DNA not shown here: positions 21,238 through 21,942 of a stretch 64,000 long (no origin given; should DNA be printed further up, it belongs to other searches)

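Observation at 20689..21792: TruB fused behind an HxGH nucleotidyltransferase (FMN adenylyltransferase/RibL/TagD-like) domain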

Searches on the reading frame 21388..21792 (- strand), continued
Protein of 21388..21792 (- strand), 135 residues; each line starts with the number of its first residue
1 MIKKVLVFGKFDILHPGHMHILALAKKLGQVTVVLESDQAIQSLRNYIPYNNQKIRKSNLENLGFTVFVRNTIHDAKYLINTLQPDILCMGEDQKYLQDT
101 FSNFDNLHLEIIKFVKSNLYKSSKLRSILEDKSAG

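Call 28: list_cluster_members(proteins=[P0124, P0126, P0129, P0132, P0135, P0137, P0140, P0150, P0152, P0155])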
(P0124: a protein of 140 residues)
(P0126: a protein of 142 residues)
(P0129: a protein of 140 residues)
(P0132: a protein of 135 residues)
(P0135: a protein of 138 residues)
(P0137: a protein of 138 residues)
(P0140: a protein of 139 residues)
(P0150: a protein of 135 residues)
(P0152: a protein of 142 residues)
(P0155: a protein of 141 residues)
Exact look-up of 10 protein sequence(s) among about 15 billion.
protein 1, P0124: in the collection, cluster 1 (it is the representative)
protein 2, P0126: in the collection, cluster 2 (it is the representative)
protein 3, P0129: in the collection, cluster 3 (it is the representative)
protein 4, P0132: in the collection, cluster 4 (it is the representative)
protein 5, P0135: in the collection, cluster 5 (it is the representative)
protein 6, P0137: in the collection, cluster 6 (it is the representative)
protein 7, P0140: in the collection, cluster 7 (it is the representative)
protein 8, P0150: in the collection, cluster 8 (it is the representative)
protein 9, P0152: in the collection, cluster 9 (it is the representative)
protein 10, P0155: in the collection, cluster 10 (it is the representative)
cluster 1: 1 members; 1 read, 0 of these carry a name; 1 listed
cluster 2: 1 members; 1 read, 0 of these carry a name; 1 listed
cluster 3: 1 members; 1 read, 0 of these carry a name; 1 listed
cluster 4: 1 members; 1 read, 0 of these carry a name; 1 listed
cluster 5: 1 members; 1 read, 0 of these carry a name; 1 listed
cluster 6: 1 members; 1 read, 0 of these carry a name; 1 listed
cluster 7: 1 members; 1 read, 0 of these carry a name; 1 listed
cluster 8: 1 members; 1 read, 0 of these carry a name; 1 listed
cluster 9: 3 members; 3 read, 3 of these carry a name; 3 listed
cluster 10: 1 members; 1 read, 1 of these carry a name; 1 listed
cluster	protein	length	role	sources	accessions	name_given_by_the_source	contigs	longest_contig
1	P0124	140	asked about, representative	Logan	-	-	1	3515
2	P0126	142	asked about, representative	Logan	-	-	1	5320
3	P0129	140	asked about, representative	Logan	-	-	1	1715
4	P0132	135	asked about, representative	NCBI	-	-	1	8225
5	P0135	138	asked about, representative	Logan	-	-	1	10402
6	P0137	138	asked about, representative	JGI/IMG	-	-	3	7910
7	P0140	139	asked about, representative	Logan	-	-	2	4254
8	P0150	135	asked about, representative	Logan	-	-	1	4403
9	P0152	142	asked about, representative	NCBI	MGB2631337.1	MAG: adenylyltransferase/cytidyltransferase family protein [Minisyncoccales bacterium]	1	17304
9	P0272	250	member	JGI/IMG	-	cytidyltransferase-related domain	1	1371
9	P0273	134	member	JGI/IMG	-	FAD synthetase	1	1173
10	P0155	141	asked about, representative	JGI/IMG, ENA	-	cytidyltransferase-like protein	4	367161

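Call 37: find_encoding_contigs(protein=P0155, flank=6000, max_places=3)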
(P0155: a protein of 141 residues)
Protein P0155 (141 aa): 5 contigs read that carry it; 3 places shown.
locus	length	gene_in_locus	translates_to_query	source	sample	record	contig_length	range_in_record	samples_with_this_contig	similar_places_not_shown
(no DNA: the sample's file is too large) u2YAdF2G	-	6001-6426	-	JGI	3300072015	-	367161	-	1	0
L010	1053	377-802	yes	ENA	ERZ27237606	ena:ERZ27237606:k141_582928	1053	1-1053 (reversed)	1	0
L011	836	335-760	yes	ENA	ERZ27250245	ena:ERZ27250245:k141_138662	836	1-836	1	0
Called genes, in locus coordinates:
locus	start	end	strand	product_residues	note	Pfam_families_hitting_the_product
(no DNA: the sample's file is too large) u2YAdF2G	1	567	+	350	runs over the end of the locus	PF06723:MreB_Mbl, PF00022:Actin (weak), PF00012:HSP70 (weak), PF14450:FtsA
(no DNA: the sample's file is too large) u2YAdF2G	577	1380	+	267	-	PF04085:MreC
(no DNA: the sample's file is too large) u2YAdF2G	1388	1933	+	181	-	-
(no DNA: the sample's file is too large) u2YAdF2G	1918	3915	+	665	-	PF03717:PBP_dimer, PF00905:Transpeptidase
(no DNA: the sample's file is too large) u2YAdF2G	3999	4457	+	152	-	PF03449:GreA_GreB_N, PF01272:GreA_GreB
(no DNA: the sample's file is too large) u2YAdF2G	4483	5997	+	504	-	PF01336:tRNA_anti-codon, PF00152:tRNA-synt_2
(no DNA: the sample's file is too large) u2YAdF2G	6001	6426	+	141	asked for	PF06574:FAD_syn (weak), PF01467:CTP_transf_like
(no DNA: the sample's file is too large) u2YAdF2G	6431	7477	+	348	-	PF01725:Ham1p_like, PF00293:NUDIX, PF14815:NUDIX_4 (weak)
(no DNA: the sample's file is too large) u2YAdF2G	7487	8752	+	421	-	PF02403:Seryl_tRNA_N, PF00587:tRNA-synt_2b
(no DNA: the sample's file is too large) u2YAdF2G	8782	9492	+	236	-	PF00561:Abhydrolase_1, PF12146:Hydrolase_4, PF12697:Abhydrolase_6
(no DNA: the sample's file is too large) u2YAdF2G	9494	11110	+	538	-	PF08245:Mur_ligase_M, PF02875:Mur_ligase_C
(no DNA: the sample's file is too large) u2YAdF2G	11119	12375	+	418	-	PF01041:DegT_DnrJ_EryC1, PF00155:Aminotran_1_2 (weak), PF01041:DegT_DnrJ_EryC1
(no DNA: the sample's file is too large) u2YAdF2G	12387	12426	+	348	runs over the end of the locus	PF02388:FemAB, PF13480:Acetyltransf_6, PF02388:FemAB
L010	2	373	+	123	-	?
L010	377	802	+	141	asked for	PF06574:FAD_syn (weak), PF01467:CTP_transf_like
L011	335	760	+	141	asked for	PF06574:FAD_syn (weak), PF01467:CTP_transf_like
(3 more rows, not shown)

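Call 48: predict_structure(alignment_id=A2)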
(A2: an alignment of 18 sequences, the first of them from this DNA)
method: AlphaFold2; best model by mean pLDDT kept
length: 133 residues; sequences in the alignment: 18
mean_pLDDT: 91.4   pTM: 0.84
mean pLDDT of the five models: 91.4, 90.3, 89.9, 89.2, 87.5
residues with pLDDT >= 90: 98; 70-90: 31; 50-70: 4; < 50: 0
segments of 3 or more residues with pLDDT < 50: none
pLDDT, mean of each block of 10 residues (from residue 1): 95 91 97 97 90 97 98 95 97 91 92 76 77 79
secondary structure, 60 per line:
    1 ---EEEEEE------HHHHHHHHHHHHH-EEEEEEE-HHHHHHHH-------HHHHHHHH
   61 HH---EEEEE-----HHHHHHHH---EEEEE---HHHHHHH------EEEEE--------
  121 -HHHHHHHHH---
elements in order: E4-9 H16-28 E30-36 H38-45 H53-62 E66-70 H76-83 E87-91 H95-101 E108-112 H122-130

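Call 54: fold_search(model_id=the predicted structure, library=pdb)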
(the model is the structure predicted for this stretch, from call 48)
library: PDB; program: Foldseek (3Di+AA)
matches with E <= 10: 1430; with E <= 0.001: 143
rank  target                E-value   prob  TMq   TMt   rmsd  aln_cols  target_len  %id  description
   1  5x3d                  2.4e-09  1.00  0.72  0.76   2.8       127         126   28  Crystal structure of HEP-CMP-bound form of cytidylyltransferase (CyTase) domain of Fom1 from Streptomyces wedmorensis (released 2017-09-13)
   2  3glv_A                2.7e-08  1.00  0.69  0.75   3.0       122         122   28  Crystal structure of the lipopolysaccharide core biosynthesis protein from Thermoplasma volcanium GSS1 (released 2009-05-12)
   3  2b7l_A                2.9e-07  1.00  0.70  0.80   2.8       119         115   23  Crystal Structure of CTP:Glycerol-3-Phosphate Cytidylyltransferase from Staphylococcus aureus (released 2006-06-27)
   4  2b7l_B                6.5e-07  1.00  0.71  0.82   2.4       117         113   23  Crystal Structure of CTP:Glycerol-3-Phosphate Cytidylyltransferase from Staphylococcus aureus (released 2006-06-27)
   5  1coz_A                1.1e-06  1.00  0.80  0.84   2.4       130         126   25  CTP:GLYCEROL-3-PHOSPHATE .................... FROM BACILLUS SUBTILIS (released 1999-10-06)
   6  5xf2_E                1.8e-06  1.00  0.71  0.66   2.8       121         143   30  Crystal structure of SeMet-HldC from Burkholderia pseudomallei (released 2017-07-19)
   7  5xf2_A                2.8e-06  1.00  0.72  0.68   2.7       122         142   30  Crystal structure of SeMet-HldC from Burkholderia pseudomallei (released 2017-07-19)
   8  5xf2_B                4.1e-06  1.00  0.74  0.64   3.3       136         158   27  Crystal structure of SeMet-HldC from Burkholderia pseudomallei (released 2017-07-19)
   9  4zcp                  1.6e-05  1.00  0.69  0.71   3.6       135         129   16  Crystal structure of the C-terminal catalytic domain of Plasmodium falciparum CTP:phosphocholine cytidylyltransferase in (released 2016-09-14)
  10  4zcq                  2.0e-05  1.00  0.67  0.69   3.9       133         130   16  Crystal structure of the C-terminal catalytic domain of Plasmodium falciparum CTP:phosphocholine cytidylyltransferase in (released 2016-09-14)
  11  9hsb                  2.2e-05  1.00  0.65  0.64   4.3       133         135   16  Crystal structure of C-terminal catalytic domain of Plasmodium falciparum CTP:phosphocholine cytidylyltransferase with ( (released 2025-02-05)
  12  9hsc                  2.5e-05  1.00  0.63  0.63   4.4       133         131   16  Crystal structure of C-terminal catalytic domain of Plasmodium falciparum CTP:phosphocholine cytidylyltransferase with t (released 2025-02-05)
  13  9hsy                  2.6e-05  1.00  0.65  0.66   4.0       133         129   16  Crystal structure of C-terminal catalytic domain of Plasmodium falciparum CTP:phosphocholine cytidylyltransferase with 4 (released 2025-03-12)
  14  7pvf                  3.0e-05  1.00  0.68  0.68   3.4       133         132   16  Crystal structure of the C-terminal catalytic domain of Plasmodium falciparum CTP:phosphocholine cytidylyltransferase wi (released 2022-10-05)
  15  7pve                  3.4e-05  1.00  0.68  0.68   3.5       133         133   16  Crystal structure of the C-terminal catalytic domain of Plasmodium falciparum CTP:phosphocholine cytidylyltransferase wi (released 2022-10-05)
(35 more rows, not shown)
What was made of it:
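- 21394..21792 (-): N-terminal RibL-like HxGH nucleotidyltransferase domain (residues 1-133), probable FMN adenylyltransferase. The AF2 model has pLDDT 91.4 and a Rossmann-like NT fold, with TM 0.7-0.8 to 3glv, TagD and Fom1-CyTase (calls 48, 54).
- Closest known: Glycerol-3-phosphate cytidylyltransferase TagD and related cytidylyltransferases. Same: They share the same fold, with TM 0.7-0.8, and the HxGH motif (call 54).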

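Call 56: search_protein_families(library=pfam, alignment_id=A4, max_evalue=0.0001)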
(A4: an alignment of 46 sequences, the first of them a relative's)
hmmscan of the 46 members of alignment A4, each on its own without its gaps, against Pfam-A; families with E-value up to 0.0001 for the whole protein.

A. member 1, P0138 (474 aa): 8 families
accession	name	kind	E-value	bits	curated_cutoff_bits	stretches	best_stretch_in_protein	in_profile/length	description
PF13404.12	HTH_AsnC-type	-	4.7e-22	78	27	2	186-226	2-42/42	AsnC-type helix-turn-helix domain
PF13412.12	HTH_24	-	1.2e-19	70.1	21.9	2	186-232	2-48/48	Winged helix-turn-helix DNA-binding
PF01467.32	CTP_transf_like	-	1.1e-13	52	21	1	346-469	2-131/133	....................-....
PF01047.28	MarR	-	1.6e-07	31.5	24.6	0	190-234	6-50/59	MarR family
PF22451.2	NirdL-like_HTH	-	1.7e-07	31.2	27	0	206-232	21-47/47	Siroheme decarboxylase NirDL-like HTH domain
PF01037.27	AsnC_trans_reg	-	2.1e-07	31.2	25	0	91-142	5-58/73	Lrp/AsnC ligand binding domain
PF12802.13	MarR_2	-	2.6e-06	27.9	27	0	205-233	24-52/61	MarR family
PF04967.18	HTH_10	-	7.1e-05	23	23.1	0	203-226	25-48/53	HTH DNA binding domain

B. families by the number of members that match (of 46 scanned): 36 families (the first 25 are shown)
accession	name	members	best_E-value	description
PF01467.32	CTP_transf_like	46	3.7e-24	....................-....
PF01687.23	Flavokinase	7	1.2e-34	Riboflavin kinase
PF00293.34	NUDIX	6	3.4e-25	NUDIX domain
PF14815.12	NUDIX_4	5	2.3e-09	NUDIX domain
PF06574.18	FAD_syn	4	6.1e-06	FAD synthetase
PF01725.21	Ham1p_like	3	4e-51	Ham1 family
PF01509.24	TruB_N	2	9.4e-46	TruB family pseudouridylate synthase (N terminal domain)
PF00929.31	RNase_T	2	4.9e-38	Exonuclease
PF13404.12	HTH_AsnC-type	2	1.1e-25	AsnC-type helix-turn-helix domain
PF13412.12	HTH_24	2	4e-23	Winged helix-turn-helix DNA-binding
PF00849.27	PseudoU_synth_2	2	3.7e-17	RNA pseudouridylate synthase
PF16198.10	TruB_C_2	2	9.7e-12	tRNA pseudouridylate synthase B C-terminal domain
PF01047.28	MarR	2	2.4e-08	MarR family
PF01037.27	AsnC_trans_reg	2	2.1e-07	Lrp/AsnC ligand binding domain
PF08713.17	DNA_alkylation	1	1.5e-59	DNA alkylation repair enzyme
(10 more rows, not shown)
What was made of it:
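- Many partners are unrelated to RNA: Flavokinase, NUDIX, Ham1, AlkD-like, peptidase M15 (call 56). The NT domain is fused promiscuously to at least a dozen unrelated partners (call 56).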

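Call 58: search_protein_families(library=pfam, proteins=[P0156, P0178, P0218, P0230, P0249, P0207, P0235, P0267, P0187, P0241], max_evalue=0.0001)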
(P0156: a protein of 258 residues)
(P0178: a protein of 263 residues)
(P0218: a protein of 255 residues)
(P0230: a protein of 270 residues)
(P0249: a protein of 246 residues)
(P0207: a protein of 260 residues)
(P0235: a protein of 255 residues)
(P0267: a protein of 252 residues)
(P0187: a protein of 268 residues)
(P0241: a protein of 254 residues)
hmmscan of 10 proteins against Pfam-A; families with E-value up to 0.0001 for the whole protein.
P0156 (258 aa): 2 families
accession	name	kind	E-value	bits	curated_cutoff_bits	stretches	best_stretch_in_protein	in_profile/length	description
PF01687.23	Flavokinase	-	4.8e-23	82.2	19.6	1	135-248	6-121/124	Riboflavin kinase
PF01467.32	CTP_transf_like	-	4.7e-14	53.2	21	1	6-132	2-131/133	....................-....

P0178 (263 aa): 2 families
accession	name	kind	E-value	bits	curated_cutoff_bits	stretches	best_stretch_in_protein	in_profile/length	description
PF01687.23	Flavokinase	-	1.3e-25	90.4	19.6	1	136-250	6-122/124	Riboflavin kinase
PF01467.32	CTP_transf_like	-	3.8e-15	56.7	21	1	6-130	2-128/133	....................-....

P0218 (255 aa): 2 families
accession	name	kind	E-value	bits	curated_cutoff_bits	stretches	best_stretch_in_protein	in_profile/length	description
PF01687.23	Flavokinase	-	1.8e-23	83.5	19.6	1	139-252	7-120/124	Riboflavin kinase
PF01467.32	CTP_transf_like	-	7.9e-11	42.7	21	1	8-118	2-113/133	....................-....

P0230 (270 aa): 3 families
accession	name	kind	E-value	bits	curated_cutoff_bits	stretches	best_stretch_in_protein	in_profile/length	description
PF01687.23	Flavokinase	-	8.8e-26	91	19.6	1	141-259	3-123/124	Riboflavin kinase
PF01467.32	CTP_transf_like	-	9.3e-12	45.7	21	1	11-104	2-94/133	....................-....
PF06574.18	FAD_syn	-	6.1e-06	26.6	27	0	2-34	2-34/158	FAD synthetase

P0249 (246 aa): 2 families
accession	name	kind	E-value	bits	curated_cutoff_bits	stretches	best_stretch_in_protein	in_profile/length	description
PF01687.23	Flavokinase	-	1.7e-21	77.1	19.6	1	136-243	6-118/124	Riboflavin kinase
PF01467.32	CTP_transf_like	-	1.2e-13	51.9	21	1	10-129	2-129/133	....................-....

P0207 (260 aa): 2 families
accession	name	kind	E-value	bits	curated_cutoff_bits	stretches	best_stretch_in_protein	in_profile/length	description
PF14251.12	PterinBD-DUF4346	-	1.5e-18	67.8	29.6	1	176-255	1-86/86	PterinBD-DUF4346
PF01467.32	CTP_transf_like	-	1.9e-15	57.7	21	1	7-133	2-131/133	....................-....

P0235 (255 aa): 2 families
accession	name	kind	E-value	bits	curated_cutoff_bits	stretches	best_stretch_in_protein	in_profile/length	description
PF01687.23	Flavokinase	-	1.2e-34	119.7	19.6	1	142-253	6-118/124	Riboflavin kinase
PF01467.32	CTP_transf_like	-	5.4e-20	72.4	21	1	14-142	2-132/133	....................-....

P0267 (252 aa): 2 families
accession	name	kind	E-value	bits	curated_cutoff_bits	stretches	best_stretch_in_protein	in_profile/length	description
PF01982.22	CTP-dep_RFKase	-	4.5e-29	101.3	25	1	135-247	2-119/121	Domain of unknown function DUF120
PF01467.32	CTP_transf_like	-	3.3e-14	53.7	21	1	6-112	2-105/133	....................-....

P0187 (268 aa): 2 families
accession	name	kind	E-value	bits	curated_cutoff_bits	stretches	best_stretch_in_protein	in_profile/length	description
PF00293.34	NUDIX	-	2.1e-16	60.6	21.1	1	140-253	3-122/134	NUDIX domain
PF01467.32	CTP_transf_like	-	4.8e-11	43.4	21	1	10-130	2-124/133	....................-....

P0241 (254 aa): 2 families
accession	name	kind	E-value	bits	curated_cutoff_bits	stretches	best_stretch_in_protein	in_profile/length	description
PF01687.23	Flavokinase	-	1e-22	81.1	19.6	1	16-119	10-122/124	Riboflavin kinase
PF01467.32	CTP_transf_like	-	1.8e-11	44.8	21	1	129-252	5-131/133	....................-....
